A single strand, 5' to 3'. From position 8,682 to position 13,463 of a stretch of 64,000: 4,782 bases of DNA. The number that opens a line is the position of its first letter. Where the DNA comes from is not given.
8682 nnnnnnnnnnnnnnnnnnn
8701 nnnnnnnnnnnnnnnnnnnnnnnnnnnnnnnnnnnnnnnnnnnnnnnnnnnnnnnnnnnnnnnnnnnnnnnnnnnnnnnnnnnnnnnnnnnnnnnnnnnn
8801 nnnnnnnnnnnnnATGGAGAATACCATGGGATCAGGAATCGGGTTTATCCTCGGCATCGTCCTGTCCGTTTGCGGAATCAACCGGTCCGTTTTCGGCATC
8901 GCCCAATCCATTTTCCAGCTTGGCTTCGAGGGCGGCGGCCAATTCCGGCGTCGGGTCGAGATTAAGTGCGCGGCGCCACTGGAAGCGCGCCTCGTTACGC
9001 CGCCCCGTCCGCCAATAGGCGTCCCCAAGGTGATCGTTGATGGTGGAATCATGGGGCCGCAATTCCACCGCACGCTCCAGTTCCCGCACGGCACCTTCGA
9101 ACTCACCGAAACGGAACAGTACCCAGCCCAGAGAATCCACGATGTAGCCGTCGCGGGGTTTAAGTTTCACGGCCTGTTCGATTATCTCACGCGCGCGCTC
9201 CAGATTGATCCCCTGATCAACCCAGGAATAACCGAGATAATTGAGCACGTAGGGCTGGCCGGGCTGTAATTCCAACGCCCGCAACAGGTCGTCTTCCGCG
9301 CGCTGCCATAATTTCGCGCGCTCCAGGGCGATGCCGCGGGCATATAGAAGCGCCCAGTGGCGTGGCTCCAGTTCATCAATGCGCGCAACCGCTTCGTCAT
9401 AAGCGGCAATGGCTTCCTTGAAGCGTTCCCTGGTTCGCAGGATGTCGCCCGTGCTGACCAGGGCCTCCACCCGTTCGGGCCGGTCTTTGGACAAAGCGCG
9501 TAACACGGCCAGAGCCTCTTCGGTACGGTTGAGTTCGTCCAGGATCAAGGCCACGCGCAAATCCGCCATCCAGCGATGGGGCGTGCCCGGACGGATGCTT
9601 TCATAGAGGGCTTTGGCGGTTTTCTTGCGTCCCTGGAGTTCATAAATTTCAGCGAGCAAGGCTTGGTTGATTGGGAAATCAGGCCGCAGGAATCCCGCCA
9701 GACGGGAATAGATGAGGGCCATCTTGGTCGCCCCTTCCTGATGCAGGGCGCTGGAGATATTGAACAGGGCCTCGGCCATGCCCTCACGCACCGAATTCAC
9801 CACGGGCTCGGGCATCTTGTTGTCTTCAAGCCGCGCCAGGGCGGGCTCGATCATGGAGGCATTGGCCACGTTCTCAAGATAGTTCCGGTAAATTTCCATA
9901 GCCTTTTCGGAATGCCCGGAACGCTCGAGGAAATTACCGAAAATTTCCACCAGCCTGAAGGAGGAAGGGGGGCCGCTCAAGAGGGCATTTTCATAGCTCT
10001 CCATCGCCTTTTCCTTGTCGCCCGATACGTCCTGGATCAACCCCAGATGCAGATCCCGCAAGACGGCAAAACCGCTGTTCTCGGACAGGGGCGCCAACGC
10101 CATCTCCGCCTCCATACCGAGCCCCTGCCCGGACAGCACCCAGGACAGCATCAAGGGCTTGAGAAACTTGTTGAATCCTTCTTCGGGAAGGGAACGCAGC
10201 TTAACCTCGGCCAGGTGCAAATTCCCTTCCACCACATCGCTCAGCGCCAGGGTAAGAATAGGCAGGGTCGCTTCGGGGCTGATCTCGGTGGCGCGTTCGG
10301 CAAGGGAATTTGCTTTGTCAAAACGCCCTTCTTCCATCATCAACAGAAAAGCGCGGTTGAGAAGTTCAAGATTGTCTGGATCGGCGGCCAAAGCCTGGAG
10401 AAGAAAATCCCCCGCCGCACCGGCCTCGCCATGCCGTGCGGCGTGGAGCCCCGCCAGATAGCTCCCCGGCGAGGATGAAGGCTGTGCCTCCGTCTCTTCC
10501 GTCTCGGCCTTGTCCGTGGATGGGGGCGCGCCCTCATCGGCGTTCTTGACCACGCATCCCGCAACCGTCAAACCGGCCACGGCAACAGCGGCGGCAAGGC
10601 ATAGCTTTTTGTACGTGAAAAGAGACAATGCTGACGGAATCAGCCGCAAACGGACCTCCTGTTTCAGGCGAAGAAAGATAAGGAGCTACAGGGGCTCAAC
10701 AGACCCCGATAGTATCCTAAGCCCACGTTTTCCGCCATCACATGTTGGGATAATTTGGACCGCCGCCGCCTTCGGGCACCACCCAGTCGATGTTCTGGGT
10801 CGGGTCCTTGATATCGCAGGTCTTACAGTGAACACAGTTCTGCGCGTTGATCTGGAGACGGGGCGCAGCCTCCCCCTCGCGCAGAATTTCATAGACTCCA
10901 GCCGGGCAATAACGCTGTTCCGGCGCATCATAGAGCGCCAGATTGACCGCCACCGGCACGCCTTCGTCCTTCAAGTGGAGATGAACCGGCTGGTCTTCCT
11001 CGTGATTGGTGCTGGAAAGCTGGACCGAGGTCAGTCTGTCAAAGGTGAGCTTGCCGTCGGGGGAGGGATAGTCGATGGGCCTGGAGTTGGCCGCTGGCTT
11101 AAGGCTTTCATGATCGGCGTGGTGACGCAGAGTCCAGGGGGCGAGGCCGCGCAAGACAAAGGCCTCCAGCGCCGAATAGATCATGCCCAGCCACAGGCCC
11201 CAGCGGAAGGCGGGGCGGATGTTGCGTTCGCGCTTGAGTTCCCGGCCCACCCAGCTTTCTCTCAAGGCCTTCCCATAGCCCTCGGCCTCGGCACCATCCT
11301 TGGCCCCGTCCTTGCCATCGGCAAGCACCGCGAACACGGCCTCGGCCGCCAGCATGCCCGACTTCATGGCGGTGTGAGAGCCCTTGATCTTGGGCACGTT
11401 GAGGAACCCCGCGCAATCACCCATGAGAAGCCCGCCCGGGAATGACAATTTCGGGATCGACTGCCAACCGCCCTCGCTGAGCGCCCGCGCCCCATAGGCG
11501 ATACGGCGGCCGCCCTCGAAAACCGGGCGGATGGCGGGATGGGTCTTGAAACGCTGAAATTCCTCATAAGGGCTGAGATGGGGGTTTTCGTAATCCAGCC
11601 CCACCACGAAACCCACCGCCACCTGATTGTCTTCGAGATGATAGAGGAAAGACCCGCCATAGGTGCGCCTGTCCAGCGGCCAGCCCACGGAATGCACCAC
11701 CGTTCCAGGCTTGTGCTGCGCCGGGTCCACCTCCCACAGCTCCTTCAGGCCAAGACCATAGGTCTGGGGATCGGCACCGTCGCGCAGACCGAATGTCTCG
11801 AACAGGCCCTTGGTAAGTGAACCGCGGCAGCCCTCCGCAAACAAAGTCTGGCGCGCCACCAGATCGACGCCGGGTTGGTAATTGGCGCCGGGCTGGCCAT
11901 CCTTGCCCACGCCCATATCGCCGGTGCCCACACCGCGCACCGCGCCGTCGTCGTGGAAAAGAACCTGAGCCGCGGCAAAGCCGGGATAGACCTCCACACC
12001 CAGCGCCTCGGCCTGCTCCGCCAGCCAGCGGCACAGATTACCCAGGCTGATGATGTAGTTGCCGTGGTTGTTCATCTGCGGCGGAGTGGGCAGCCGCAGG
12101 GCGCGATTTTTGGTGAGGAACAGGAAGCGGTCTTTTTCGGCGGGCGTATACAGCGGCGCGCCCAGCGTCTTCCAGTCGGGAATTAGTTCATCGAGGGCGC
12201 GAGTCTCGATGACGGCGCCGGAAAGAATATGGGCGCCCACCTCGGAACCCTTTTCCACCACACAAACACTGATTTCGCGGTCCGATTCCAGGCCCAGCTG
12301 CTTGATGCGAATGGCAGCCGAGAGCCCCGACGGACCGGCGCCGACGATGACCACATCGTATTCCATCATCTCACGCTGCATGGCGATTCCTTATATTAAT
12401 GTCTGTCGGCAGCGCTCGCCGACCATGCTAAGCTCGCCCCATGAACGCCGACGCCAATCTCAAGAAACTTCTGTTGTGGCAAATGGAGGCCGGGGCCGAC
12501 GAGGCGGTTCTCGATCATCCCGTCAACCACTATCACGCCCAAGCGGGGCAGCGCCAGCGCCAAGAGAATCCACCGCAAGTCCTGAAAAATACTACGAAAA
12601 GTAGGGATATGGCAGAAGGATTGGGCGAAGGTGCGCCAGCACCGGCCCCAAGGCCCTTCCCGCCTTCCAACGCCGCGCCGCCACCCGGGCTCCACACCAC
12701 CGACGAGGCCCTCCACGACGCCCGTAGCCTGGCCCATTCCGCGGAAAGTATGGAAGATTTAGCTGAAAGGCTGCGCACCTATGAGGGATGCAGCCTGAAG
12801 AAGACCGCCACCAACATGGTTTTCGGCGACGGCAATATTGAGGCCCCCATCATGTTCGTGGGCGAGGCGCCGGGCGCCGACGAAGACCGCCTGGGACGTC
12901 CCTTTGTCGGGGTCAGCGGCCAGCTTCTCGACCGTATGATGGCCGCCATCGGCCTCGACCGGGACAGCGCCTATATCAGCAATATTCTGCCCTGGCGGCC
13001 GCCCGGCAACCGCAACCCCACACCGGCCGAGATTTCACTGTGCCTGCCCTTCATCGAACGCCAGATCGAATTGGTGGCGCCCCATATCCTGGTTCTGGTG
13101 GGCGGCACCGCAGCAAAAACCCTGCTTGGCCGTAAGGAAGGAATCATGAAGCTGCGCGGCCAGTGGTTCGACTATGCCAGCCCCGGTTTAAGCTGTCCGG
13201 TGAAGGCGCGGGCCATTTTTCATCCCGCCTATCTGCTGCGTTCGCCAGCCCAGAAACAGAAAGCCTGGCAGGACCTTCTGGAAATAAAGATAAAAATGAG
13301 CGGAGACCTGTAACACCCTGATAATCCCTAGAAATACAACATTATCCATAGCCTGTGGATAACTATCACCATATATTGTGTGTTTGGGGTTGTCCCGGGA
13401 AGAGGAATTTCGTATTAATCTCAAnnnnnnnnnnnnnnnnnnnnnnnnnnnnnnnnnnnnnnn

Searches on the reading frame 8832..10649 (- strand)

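Call 16: search_protein_families(library=pfam, proteins=[window:8832-10649:-], max_evalue=0.0001)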
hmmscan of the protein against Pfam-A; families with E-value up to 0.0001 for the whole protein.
window:8832-10649:- (605 aa): 18 families
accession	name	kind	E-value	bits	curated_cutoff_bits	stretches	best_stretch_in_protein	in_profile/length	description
PF07719.23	TPR_2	-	2.3e-32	108.8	27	0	540-567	6-33/34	Tetratricopeptide repeat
PF13428.12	TPR_14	-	3.3e-24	83.3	23.5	0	506-536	6-36/44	Tetratricopeptide repeat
PF13181.12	TPR_8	-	3.9e-24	83.1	25.7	0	540-567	6-33/34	Tetratricopeptide repeat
PF13432.12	TPR_16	-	1e-23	83.8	32.7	1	367-423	4-60/65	Tetratricopeptide repeat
PF00515.34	TPR_1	-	6e-19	67.4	27.8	0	434-463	3-32/34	Tetratricopeptide repeat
PF13414.12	TPR_11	-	5.3e-17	61.7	26.8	1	511-549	4-42/42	TPR repeat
PF14559.12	TPR_19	-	9.1e-17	61.6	25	1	512-578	2-68/68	Tetratricopeptide repeat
PF09976.15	TPR_21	-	9.4e-16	58.6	25.5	1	356-428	109-180/193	Tetratricopeptide repeat-like domain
PF13424.12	TPR_12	-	1.5e-13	51.1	30.1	0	377-423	27-74/77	Tetratricopeptide repeat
PF13431.12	TPR_17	-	4.6e-12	45.6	24.4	0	83-113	2-32/34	Tetratricopeptide repeat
PF13174.12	TPR_6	-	6e-12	45.8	26.3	0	362-391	2-31/33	Tetratricopeptide repeat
PF13371.12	TPR_9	-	1.5e-08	34.9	35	1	483-536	11-64/73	Tetratricopeptide repeat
PF25064.1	ARM_TT21_5th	-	5.8e-08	33.5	27.8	0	74-126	15-67/117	TT21 fifth ARM repeats domain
PF23914.1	TPR_CcmH_CycH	-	1.3e-07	32.1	42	0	430-535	51-155/158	Cytochrome c-type biogenesis protein H TPR domain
PF12569.14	NatA_aux_su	-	5.9e-07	29.2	33.3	0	367-443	11-87/515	N-terminal acetyltransferase A, auxiliary subunit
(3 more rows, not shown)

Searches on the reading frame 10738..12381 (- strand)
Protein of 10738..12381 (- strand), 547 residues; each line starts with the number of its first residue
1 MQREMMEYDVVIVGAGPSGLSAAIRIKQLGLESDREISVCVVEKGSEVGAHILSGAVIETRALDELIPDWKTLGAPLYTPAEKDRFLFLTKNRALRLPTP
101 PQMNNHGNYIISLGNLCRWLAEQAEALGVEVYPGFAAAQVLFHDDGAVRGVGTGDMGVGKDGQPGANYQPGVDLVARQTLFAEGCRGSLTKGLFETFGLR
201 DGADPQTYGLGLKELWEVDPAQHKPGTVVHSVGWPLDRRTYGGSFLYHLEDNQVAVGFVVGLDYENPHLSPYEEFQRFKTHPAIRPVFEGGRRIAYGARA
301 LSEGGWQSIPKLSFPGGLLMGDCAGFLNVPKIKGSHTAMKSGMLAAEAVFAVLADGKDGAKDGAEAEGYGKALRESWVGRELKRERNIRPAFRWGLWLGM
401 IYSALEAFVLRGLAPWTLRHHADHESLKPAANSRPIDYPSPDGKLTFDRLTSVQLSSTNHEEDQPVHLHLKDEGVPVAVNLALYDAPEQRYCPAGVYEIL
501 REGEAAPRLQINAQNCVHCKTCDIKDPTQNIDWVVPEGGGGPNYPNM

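Call 16: search_protein_families(library=pfam, proteins=[window:10738-12381:-], max_evalue=0.0001)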
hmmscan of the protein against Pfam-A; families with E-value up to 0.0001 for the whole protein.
window:10738-12381:- (547 aa): 6 families
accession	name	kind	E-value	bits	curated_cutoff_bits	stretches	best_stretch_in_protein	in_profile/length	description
PF05187.19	Fer4_ETF_QO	-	1.4e-50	170.2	24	1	443-544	1-103/104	Electron transfer flavoprotein-ubiquinone oxidoreductase, 4Fe-4S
PF21162.3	ETFQO_UQ-bd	-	4.2e-45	152.7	27.7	1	208-301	1-96/96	ETF-QO, ubiquinone-binding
PF01266.30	DAO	-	6e-09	36.3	27.9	0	9-50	1-36/353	FAD dependent oxidoreductase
PF00890.30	FAD_binding_2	-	3.8e-07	30.1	20.4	0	9-52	1-38/414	FAD binding domain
PF13450.12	NAD_binding_8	-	4.5e-06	27.3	21.9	1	12-56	1-39/68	NAD(P)-binding Rossmann-like domain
PF01946.23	Thi4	-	1.6e-05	24.7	26.2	1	4-50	14-55/235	Thi4 family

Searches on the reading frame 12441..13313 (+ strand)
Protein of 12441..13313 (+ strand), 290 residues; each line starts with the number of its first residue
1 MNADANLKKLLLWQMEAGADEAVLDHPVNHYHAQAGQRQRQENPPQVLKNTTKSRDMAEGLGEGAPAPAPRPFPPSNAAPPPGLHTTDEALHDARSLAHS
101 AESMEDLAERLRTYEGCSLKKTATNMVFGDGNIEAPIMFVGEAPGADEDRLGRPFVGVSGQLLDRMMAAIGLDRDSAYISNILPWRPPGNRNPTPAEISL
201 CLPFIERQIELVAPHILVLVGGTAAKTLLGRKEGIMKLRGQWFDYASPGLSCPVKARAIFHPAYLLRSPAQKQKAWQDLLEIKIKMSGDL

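Call 61: search_protein_families(library=pfam, proteins=[window:12441-13313:+], max_evalue=0.001)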
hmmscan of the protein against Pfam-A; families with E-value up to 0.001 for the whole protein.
window:12441-13313:+ (290 aa): 1 family
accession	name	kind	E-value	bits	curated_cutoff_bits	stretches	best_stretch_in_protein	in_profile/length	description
PF03167.25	UDG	-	4.6e-36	124.4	24.3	1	128-279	1-140/141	Uracil DNA glycosylase superfamily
